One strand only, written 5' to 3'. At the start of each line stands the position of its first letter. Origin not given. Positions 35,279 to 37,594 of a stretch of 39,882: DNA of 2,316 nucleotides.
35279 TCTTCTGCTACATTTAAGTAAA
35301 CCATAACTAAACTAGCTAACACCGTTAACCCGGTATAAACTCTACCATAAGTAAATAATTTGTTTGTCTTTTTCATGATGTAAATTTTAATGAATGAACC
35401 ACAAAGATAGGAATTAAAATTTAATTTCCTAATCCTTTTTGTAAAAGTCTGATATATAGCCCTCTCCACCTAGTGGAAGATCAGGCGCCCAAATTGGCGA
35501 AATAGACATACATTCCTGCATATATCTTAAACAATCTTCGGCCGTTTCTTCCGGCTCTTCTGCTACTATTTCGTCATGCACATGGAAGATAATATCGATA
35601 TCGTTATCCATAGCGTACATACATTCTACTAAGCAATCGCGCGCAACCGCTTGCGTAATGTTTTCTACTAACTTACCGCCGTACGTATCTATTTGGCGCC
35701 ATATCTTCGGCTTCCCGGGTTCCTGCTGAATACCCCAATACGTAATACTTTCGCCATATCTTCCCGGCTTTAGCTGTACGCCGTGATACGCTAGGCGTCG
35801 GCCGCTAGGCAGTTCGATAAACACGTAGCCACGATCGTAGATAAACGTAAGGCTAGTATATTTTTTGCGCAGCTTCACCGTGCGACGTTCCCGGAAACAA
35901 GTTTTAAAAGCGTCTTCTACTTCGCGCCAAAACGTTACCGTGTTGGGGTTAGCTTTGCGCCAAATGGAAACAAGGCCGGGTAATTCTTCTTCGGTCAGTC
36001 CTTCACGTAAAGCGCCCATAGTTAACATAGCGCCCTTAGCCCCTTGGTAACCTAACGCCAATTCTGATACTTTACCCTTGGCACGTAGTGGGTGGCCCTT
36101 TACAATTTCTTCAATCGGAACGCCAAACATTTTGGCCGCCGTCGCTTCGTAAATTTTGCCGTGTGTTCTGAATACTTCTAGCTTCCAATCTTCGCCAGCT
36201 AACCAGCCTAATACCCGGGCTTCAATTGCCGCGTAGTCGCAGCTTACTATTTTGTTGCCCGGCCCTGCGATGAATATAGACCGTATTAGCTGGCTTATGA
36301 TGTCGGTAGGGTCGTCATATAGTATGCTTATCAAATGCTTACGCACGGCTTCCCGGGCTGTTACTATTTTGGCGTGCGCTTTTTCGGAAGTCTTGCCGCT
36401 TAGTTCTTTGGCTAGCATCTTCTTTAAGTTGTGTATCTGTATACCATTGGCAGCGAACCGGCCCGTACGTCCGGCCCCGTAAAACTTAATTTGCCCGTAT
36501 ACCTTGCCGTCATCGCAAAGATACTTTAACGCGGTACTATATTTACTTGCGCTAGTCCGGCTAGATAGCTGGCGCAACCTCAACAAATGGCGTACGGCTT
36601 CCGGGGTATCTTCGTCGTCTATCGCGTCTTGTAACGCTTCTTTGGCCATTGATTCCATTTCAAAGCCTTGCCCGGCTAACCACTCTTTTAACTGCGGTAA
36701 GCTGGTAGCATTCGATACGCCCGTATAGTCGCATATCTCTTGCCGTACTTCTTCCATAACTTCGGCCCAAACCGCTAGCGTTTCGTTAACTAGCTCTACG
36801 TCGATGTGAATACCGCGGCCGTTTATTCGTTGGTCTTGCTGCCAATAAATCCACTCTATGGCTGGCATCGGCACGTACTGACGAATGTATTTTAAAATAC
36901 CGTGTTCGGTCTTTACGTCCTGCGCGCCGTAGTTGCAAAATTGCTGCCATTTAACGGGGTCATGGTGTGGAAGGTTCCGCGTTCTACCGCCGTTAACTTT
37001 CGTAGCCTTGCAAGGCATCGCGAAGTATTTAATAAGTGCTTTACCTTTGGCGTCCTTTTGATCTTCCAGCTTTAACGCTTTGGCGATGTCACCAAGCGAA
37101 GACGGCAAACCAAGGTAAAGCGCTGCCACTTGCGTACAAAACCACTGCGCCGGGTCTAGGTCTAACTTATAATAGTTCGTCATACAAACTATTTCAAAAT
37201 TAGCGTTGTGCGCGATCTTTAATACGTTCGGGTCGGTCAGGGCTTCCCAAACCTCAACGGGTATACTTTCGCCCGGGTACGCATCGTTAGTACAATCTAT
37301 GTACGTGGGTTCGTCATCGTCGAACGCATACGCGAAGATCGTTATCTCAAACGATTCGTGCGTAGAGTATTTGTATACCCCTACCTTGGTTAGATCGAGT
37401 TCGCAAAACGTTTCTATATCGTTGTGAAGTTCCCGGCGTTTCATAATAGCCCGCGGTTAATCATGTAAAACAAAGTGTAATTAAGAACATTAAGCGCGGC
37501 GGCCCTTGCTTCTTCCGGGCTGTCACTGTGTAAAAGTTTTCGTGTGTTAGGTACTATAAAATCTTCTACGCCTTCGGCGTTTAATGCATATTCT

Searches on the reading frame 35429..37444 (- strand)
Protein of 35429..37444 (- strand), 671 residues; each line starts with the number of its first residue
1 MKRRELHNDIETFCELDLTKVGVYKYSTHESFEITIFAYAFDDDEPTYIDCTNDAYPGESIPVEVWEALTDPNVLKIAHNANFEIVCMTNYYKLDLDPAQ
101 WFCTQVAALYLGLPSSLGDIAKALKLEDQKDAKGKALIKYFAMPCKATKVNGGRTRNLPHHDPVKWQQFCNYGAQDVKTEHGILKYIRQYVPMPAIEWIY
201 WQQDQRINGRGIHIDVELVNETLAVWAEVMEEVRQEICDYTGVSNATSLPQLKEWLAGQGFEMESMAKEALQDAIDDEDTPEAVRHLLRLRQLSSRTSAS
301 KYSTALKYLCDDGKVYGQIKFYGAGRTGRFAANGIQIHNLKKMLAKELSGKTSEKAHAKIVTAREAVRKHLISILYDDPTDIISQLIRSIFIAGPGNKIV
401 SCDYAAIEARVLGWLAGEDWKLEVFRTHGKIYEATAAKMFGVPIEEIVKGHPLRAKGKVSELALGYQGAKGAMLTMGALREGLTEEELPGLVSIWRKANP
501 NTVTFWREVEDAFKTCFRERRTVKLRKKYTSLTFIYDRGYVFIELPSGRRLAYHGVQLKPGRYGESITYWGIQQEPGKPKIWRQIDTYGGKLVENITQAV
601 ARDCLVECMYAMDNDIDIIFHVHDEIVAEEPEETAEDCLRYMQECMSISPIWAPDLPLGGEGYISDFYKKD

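Call 11: search_protein_families(library=pfam, proteins=[window:35429-37444:-], max_evalue=0.01)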
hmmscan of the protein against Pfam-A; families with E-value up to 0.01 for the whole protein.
window:35429-37444:- (671 aa): 2 families
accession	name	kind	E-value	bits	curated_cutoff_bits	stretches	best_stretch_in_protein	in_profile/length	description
PF00476.26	DNA_pol_A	-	1.3e-20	74.1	34.3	2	220-459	5-212/381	DNA polymerase family A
PF01612.26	DNA_pol_A_exo1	-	4.9e-05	23.6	23.6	1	67-132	70-118/173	3'-5' exonuclease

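Call 12: search_protein_families(library=phrogs, proteins=[window:35429-37444:-], max_evalue=0.001)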
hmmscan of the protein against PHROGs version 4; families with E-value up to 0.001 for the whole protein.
window:35429-37444:- (671 aa): 5 families
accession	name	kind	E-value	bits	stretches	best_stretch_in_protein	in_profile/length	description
phrog_17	-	DNA, RNA and nucleotide metabolism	2.4e-132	444.3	1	4-669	671-1231/1445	DNA polymerase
phrog_10285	-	DNA, RNA and nucleotide metabolism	7e-88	295.8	1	359-671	19-321/321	DNA polymerase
phrog_7766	-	DNA, RNA and nucleotide metabolism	4.2e-51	174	1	482-671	2-186/186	DNA polymerase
phrog_2573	-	DNA, RNA and nucleotide metabolism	1.1e-06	29.1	0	387-501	5-129/336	DNA polymerase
phrog_5995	-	DNA, RNA and nucleotide metabolism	0.00035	21.2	0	613-651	111-149/236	DNA polymerase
